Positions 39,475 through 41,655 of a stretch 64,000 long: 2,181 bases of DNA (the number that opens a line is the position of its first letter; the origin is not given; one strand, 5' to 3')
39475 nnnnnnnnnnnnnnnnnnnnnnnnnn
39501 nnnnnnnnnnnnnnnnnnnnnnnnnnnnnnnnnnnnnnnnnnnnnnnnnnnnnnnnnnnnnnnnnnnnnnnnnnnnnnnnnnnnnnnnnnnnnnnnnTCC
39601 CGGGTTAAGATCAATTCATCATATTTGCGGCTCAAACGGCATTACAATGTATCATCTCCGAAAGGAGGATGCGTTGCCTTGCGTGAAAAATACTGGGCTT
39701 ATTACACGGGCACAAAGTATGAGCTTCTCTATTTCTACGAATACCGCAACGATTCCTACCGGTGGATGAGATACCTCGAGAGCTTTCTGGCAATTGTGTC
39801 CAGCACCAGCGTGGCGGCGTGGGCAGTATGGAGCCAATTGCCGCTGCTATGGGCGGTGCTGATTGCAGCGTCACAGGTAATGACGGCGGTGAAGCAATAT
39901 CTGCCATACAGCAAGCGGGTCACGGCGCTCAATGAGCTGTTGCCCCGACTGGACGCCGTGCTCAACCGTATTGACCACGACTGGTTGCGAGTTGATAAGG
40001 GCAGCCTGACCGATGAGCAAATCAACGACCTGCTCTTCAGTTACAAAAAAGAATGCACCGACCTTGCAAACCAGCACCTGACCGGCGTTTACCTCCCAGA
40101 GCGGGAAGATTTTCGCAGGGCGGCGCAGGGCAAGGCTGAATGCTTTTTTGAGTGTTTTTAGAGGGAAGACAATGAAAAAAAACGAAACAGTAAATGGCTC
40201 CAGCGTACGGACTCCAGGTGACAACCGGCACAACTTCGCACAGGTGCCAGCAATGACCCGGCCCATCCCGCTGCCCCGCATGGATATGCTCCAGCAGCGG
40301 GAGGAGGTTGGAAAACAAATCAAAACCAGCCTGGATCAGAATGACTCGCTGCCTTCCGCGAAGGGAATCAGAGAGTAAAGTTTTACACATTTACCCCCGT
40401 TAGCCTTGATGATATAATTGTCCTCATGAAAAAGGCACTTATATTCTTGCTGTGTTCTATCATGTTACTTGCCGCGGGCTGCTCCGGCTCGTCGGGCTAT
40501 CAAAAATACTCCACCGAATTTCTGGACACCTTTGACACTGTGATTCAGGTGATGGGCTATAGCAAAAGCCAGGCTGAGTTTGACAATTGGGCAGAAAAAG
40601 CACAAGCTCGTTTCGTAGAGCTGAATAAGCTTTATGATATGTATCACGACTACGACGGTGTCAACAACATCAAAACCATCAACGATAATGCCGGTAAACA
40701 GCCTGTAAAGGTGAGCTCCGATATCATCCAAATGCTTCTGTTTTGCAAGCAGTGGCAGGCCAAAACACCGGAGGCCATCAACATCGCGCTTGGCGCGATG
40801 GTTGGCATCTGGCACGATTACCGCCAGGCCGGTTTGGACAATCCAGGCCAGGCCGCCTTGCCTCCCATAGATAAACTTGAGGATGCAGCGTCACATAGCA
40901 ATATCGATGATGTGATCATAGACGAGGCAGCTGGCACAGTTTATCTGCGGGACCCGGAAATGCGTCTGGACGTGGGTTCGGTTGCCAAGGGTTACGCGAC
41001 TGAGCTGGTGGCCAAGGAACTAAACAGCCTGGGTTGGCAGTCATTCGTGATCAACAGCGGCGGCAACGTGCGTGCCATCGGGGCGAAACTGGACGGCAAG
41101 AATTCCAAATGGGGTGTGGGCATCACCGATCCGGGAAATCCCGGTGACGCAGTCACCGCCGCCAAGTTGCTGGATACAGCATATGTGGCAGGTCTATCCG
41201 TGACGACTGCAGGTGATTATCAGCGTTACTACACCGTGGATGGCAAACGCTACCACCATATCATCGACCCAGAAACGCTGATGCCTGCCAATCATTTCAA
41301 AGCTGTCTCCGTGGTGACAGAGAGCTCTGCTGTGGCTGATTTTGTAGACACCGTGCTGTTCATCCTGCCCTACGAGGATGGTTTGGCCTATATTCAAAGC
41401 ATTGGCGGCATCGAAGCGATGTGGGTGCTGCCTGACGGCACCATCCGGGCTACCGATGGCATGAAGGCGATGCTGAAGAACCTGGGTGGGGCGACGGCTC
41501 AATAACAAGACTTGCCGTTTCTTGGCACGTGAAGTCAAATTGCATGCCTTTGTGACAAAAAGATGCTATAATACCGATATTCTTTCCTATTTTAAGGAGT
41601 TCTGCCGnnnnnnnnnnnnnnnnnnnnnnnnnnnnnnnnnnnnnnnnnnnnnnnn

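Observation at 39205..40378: Zinc-ribbon protein + SLATT-like two-TM protein + small ORF cassette next to a c-di-GMP enzyme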

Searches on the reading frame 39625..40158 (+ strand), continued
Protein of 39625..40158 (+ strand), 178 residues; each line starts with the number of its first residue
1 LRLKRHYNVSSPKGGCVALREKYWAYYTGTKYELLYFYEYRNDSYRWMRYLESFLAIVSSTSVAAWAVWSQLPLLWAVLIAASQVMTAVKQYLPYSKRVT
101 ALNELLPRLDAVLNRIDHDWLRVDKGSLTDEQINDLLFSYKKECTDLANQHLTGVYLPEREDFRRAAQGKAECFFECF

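Call 70: fold_search(model_id=the predicted structure, library=viral)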
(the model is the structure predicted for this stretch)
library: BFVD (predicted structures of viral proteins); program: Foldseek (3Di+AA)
matches with E <= 10: 373; with E <= 0.001: 0
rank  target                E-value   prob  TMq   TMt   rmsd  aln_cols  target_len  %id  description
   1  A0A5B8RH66            1.6e-02  1.00  0.59  0.37  12.9       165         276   10  Uncharacterized protein [Iridovirus Liz-CrIV]
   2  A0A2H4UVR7            3.3e-02  1.00  0.63  0.52   4.2       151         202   12  Uncharacterized protein [Bodo saltans virus]
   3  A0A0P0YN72            3.6e-02  1.00  0.51  0.37   5.3       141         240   16  (no name in the UniProt tables at hand)
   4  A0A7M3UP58            4.0e-02  1.00  0.59  0.38   4.7       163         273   14  SMODS and SLOG-associating 2TM effector domain-containing protein [Pyramimonas orientalis virus]
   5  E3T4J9                4.0e-02  0.99  0.46  0.19   8.0       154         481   12  Uncharacterized protein [Cafeteria roenbergensis virus (strain BV-PW1)]
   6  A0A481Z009            4.5e-02  0.98  0.42  0.30   8.2       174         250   11  Uncharacterized protein [Mimivirus LCMiAC01]
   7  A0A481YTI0            5.3e-02  0.97  0.43  0.27  11.9       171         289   14  SMODS and SLOG-associating 2TM effector domain-containing protein [Marseillevirus LCMAC102]
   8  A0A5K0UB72            5.6e-02  0.99  0.50  0.19  11.3       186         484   12  Uncharacterized protein [Yasminevirus sp. GU-2018]
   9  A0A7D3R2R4            5.9e-02  1.00  0.60  0.40   4.9       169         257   14  SMODS and SLOG-associating 2TM effector domain-containing protein [Fadolivirus FV1/VV64]
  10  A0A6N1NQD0            6.5e-02  1.00  0.60  0.39   5.2       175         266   10  Uncharacterized protein [Tupanvirus deep ocean]
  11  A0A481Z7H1            7.2e-02  1.00  0.61  0.28   6.0       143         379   13  Uncharacterized protein [Pithovirus LCPAC202]
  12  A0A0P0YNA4            7.2e-02  1.00  0.61  0.46   4.5       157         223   13  (no name in the UniProt tables at hand)
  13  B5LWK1                7.6e-02  1.00  0.56  0.54   4.2       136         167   17  Uncharacterized protein [Feldmannia species virus]
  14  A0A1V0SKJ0            8.5e-02  0.94  0.42  0.29   6.8       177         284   15  SMODS and SLOG-associating 2TM effector domain-containing protein [Klosneuvirus KNV1]
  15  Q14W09                8.5e-02  0.91  0.37  0.15  10.8       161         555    9  ORF97 [Ranid herpesvirus 2]
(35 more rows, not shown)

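Call 74: find_related_loci(query=A3, collection=viral_contigs, flank=4000)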
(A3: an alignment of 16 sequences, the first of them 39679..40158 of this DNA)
Query A3 (160 aa) in viral_contigs; peptide patterns used: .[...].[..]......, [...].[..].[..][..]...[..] (x = any residue, [..] = any of these).
63 stretches matched a pattern; 12 encode a relative of the query (tblastn E <= 1e-3); 12 distinct loci.
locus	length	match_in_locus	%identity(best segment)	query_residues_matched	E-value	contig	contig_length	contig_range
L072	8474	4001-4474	45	1-159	1e-35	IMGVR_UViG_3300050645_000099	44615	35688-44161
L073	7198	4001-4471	32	1-157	4e-33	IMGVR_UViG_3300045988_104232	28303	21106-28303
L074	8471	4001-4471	32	1-157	5e-33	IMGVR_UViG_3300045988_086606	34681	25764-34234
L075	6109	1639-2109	32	1-157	5e-33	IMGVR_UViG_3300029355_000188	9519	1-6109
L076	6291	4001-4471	32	1-157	5e-33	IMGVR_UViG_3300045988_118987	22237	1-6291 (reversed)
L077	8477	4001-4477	31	2-160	6e-29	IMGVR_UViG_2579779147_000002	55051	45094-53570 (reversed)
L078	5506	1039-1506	31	2-157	3e-25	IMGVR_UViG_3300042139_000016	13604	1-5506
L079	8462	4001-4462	29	4-157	5e-23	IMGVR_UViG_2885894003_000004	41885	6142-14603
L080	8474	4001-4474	30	2-160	3e-22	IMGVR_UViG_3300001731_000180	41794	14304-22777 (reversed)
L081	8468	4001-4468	28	2-157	4e-22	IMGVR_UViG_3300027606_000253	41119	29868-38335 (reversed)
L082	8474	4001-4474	30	2-159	5e-25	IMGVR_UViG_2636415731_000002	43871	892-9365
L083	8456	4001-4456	28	1-155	2e-13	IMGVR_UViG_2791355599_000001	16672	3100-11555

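Call 79: search_protein_families(library=pfam, proteins=[L027:78-539:+, L029:4574-5920:+, L030:7-2520:+, L035:871-1221:+, L038:125-2467:+, L041:4874-5299:+, L044:5523-5972:+, L046:5540-5968:+, L065:38-472:+, L080:2179-3930:+], max_evalue=0.001)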
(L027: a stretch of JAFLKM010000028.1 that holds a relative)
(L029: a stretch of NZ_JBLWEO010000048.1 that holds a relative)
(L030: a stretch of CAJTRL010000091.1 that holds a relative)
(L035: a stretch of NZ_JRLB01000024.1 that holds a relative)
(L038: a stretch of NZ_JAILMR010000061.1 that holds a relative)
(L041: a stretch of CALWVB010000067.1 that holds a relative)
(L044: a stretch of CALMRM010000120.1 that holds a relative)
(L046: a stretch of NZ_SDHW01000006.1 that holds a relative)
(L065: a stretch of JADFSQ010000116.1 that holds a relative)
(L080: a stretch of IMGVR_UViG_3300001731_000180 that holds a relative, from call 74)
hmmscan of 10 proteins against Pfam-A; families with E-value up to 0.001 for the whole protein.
L027:78-539:+ (154 aa): 0 families

L029:4574-5920:+ (449 aa): 2 families
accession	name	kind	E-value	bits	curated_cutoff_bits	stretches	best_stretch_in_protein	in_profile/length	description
PF03599.22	CdhD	-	4.5e-81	273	24.8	1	64-441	2-386/387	CO dehydrogenase/acetyl-CoA synthase delta subunit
PF04060.18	FeS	-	9.8e-14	51.2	23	1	12-43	1-32/33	Putative Fe-S cluster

L030:7-2520:+ (838 aa): 1 family
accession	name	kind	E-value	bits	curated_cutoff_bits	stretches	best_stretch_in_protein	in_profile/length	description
PF12770.12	CHAT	-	3.9e-43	148.4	24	1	500-835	5-287/289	CHAT domain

L035:871-1221:+ (117 aa): 0 families

L038:125-2467:+ (781 aa): 5 families
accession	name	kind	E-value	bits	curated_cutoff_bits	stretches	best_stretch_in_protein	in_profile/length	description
PF12008.13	EcoR124_C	-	4.7e-68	230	23.1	1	517-778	3-260/260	Type I restriction and modification enzyme - subunit R C terminal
PF22679.2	T1R_D3-like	-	6.2e-60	202.6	27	1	329-493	2-157/158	Type I restriction enzyme subunit R domain 3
PF18766.7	SWI2_SNF2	-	1.2e-54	185.7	26.7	1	35-253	1-199/221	SWI2/SNF2 ATPase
PF04851.21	ResIII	-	1e-39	136.5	22.5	1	31-199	3-163/164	Type III restriction enzyme, res subunit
PF00270.35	DEAD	-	1.5e-09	38.2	26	1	68-199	22-161/167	DEAD/DEAH box helicase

L041:4874-5299:+ (142 aa): 0 families

L044:5523-5972:+ (150 aa): 0 families

L046:5540-5968:+ (143 aa): 1 family
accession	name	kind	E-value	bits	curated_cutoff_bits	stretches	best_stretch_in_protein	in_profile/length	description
PF17210.9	SdrD_B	-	0.00055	20.5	29.7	0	88-122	41-75/112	SdrD B-like domain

L065:38-472:+ (145 aa): 1 family
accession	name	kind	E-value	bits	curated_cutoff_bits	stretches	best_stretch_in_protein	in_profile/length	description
PF01212.27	Beta_elim_lyase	-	6.7e-22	78.6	27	1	1-93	195-286/288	Beta-eliminating lyase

L080:2179-3930:+ (584 aa): 1 family
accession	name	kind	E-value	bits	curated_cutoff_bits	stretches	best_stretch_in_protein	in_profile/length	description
PF00656.27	Peptidase_C14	-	2.6e-19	70.2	21.4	1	15-242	2-223/233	Caspase domain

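Call 82: search_dna_similar(query=P0115, collection=plasmids, mode=protein, max_evalue=0.001, max_rows=15)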
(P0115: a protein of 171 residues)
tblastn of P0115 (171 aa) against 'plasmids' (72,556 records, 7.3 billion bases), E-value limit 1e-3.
Records with a match: 2; places in all: 2; records where one place covers at least 80% of the query: 0.
Best place of each record, by identity: <60% 2.
By first word of the organism name: Methylotuvimicrobium 1; Methylobacterium 1.
By predicted mobility (MOB-suite, as given by PLSDB): conjugative 1; non-mobilizable 1.
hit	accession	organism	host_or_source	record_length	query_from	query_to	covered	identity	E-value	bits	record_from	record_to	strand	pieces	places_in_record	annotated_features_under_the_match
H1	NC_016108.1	Methylotuvimicrobium alcaliphilum 20Z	-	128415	54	160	63%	31.8%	1e-8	60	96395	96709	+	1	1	hypothetical protein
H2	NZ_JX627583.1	Methylobacterium oryzae CBMB20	-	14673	50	170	71%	24.8%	1e-3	46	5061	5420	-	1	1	hypothetical protein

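Call 84: search_protein_families(library=pfam, proteins=[P0171, P0115, P0177, P0178, P0170, P0174, P0176, P0166, P0181, P0027], max_evalue=10)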
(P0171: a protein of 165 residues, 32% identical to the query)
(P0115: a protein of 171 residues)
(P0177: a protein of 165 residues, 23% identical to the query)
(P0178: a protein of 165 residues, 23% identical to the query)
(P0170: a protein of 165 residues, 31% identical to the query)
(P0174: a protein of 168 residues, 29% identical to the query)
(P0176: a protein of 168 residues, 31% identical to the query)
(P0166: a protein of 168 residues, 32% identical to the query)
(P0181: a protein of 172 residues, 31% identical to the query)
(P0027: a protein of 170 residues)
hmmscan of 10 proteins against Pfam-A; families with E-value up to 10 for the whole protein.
P0171 (165 aa): 0 families

P0115 (171 aa): 2 families
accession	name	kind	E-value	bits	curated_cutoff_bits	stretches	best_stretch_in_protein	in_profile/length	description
PF21100.3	MCM_C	-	0.082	13.2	27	1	104-124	27-47/64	MCM protein C-terminal winged helix-turn-helix domain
PF20152.4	DUF6534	-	0.47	12.1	28.2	1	19-70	14-67/80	Family of unknown function (DUF6534)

P0177 (165 aa): 2 families
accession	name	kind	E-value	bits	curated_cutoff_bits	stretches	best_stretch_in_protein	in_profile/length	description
PF09924.15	LPG_synthase_C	-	0.18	11.2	27.5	1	93-127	93-127/298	Phosphatidylglycerol lysyltransferase, C-terminal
PF25551.1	DUF7929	-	0.28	11.4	27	1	97-148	87-138/175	Domain of unknown function (DUF7929)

P0178 (165 aa): 0 families

P0170 (165 aa): 1 family
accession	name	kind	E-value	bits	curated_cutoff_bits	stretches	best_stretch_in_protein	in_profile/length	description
PF16417.11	CNOT1_TTP_bind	-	0.014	15.1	27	1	52-101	130-179/189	CCR4-NOT transcription complex subunit 1 TTP binding domain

P0174 (168 aa): 0 families

P0176 (168 aa): 1 family
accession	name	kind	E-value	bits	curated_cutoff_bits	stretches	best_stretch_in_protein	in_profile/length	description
PF00011.27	HSP20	-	0.064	13.8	20.8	1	95-137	21-61/102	Hsp20/alpha crystallin family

P0166 (168 aa): 1 family
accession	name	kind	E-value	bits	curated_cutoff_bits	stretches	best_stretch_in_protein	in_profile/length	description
PF12723.13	DUF3809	-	0.14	12.8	25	1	76-126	56-104/137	Protein of unknown function (DUF3809)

P0181 (172 aa): 2 families
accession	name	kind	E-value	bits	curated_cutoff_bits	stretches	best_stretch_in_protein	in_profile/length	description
PF01594.21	AI-2E_transport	-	0.026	14.2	34.3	1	37-75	199-237/327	AI-2E family transporter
PF18681.6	DUF5634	-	0.047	14.5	30.4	1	107-150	11-52/98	Family of unknown function (DUF5634)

P0027 (170 aa): 2 families
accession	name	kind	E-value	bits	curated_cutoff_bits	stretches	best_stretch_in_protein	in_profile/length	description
PF18449.8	Endotoxin_C2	-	0.041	14.9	30.7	1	123-159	26-62/63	Pesticidal crystal protein Cry1Aa, domain IV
PF18223.6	PilJ_C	-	0.61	11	26.7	1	130-163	16-49/95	Pili PilJ C-terminal domain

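Call 86: fold_search(model_id=the predicted structure, library=pdb)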
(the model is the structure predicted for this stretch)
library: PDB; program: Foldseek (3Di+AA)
matches with E <= 10: 241; with E <= 0.001: 0
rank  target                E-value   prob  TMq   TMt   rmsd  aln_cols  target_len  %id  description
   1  9s98_B                1.4e-01  0.96  0.45  0.38  17.9       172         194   11  CdvB2 filament - high twist, class A (released 2026-01-28)
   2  9s98_C                1.9e-01  0.93  0.46  0.39  18.0       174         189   14  CdvB2 filament - high twist, class A (released 2026-01-28)
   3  9s98_A                2.3e-01  0.93  0.46  0.40  17.1       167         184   13  CdvB2 filament - high twist, class A (released 2026-01-28)
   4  9s97_C                3.1e-01  0.51  0.34  0.30  18.8       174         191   14  CdvB2 filament - low twist (released 2026-01-28)
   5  9s97_B                3.3e-01  0.72  0.41  0.35  17.9       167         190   14  CdvB2 filament - low twist (released 2026-01-28)
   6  9s99_B                3.6e-01  0.87  0.47  0.38  17.1       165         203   12  CdvB2 filament - high twist, class B (released 2026-01-28)
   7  9e0w_A                4.7e-01  0.47  0.35  0.03  15.7       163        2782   15  Cryo-EM structure of human cytoplasmic dynein-1 bound to LIS1 in the presence of ATP (released 2025-07-09)
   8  5j0l_A                5.8e-01  0.72  0.34  0.39  13.7       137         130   14  De novo design of protein homo-oligomers with modular hydrogen bond network-mediated specificity (released 2016-07-06)
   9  9s99_A                6.2e-01  0.72  0.46  0.41  17.5       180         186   12  CdvB2 filament - high twist, class B (released 2026-01-28)
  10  7xgg_A                6.9e-01  0.15  0.24  0.24  21.5       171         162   14  Crystal structure of BCL-xL in complex with computationally designed inhibitor protein (released 2022-07-20)
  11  5j0l_D                7.6e-01  0.63  0.36  0.47  13.7       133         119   11  De novo design of protein homo-oligomers with modular hydrogen bond network-mediated specificity (released 2016-07-06)
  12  4hkr_B                7.6e-01  0.14  0.20  0.20  22.3       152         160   14  Calcium release-activated calcium (CRAC) channel ORAI (released 2012-11-28)
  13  9bm1                  8.0e-01  0.77  0.48  0.03  15.5       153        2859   12  State-3 of motor domain from full-length human dynein-1 in 5mM ATP (released 2025-04-23)
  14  5szi_B                8.5e-01  0.77  0.43  0.48  12.9       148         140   15  Structure of human Rab8a in complex with the bMERB domain of Mical-cL (released 2016-08-24)
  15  9s97_A                8.9e-01  0.51  0.42  0.36  18.1       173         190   14  CdvB2 filament - low twist (released 2026-01-28)
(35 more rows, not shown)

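Call 91: find_related_loci(query=A1, collection=metagenome_contigs, flank=3000)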
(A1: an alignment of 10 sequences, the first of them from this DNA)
Query A1 (160 aa) in metagenome_contigs; peptide patterns used: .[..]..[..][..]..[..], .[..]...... (x = any residue, [..] = any of these).
254 stretches matched a pattern; 31 encode a relative of the query (tblastn E <= 1e-3); 31 distinct loci.
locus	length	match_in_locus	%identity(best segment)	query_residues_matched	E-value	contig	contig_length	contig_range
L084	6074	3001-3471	41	1-157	4e-42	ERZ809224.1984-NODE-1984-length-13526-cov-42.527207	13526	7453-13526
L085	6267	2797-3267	41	1-157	4e-42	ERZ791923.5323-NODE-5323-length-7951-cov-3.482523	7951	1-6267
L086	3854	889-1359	40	1-157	5e-41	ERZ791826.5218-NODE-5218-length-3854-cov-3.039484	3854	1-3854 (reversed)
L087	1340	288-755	36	2-157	9e-34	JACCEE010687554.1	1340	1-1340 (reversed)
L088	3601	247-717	34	2-158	2e-31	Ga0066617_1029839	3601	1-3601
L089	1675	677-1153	36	2-160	2e-31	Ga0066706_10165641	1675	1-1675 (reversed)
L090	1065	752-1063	44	16-119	1e-29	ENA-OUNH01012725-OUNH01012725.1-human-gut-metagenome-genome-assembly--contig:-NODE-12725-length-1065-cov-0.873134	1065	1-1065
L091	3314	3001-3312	43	1-104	2e-27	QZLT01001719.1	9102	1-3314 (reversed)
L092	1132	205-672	37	2-157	2e-27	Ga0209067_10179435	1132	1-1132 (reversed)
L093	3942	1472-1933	35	5-159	4e-24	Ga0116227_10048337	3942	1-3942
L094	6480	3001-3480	35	1-160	6e-24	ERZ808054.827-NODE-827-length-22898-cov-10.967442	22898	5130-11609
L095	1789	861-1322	35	5-159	1e-23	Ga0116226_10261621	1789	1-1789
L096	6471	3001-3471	32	3-160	3e-23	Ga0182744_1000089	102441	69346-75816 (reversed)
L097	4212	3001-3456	36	5-157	6e-23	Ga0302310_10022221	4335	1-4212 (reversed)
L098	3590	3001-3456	36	5-157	6e-23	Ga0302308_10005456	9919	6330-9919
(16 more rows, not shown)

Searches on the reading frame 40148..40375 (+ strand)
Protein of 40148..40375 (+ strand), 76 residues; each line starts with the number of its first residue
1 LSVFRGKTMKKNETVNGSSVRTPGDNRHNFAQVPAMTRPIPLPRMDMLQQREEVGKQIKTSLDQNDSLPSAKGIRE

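Call 4: search_protein_families(library=pfam, proteins=[window:40148-40375:+], max_evalue=1)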
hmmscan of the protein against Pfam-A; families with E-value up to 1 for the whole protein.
seq(76 aa): 0 families

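Call 5: search_protein_families(library=padloc, proteins=[window:40172-40375:+], max_evalue=1)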
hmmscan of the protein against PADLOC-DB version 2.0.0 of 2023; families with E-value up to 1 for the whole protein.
seq(68 aa): 0 families

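Call 6: search_protein_families(library=ncbifam, proteins=[window:40172-40375:+], max_evalue=1)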
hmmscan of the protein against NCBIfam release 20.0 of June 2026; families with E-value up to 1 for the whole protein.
seq(68 aa): 0 families

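Call 7: search_protein_families(library=phrogs, proteins=[window:40172-40375:+], max_evalue=1)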
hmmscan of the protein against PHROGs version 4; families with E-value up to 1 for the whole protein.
seq(68 aa): 1 family
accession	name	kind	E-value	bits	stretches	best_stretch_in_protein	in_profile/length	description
phrog_23326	-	unknown function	0.17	13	1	2-28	24-51/58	-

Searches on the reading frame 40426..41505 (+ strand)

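Call 4: search_protein_families(library=pfam, proteins=[window:40426-41505:+], max_evalue=1)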
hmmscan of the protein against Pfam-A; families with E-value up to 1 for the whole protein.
window:40426-41505:+ (359 aa): 3 families
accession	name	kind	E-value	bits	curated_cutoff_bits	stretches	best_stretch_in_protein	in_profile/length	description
PF02424.20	ApbE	-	1.8e-62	211.7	25.6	1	37-333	2-266/266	ApbE family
PF05321.16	HHA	-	0.082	13.6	25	1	33-71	9-49/57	Haemolysin expression modulating protein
PF23313.1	4HB_KIF14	-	0.09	13.2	27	1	67-116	19-70/141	KIF14 four-helical bundle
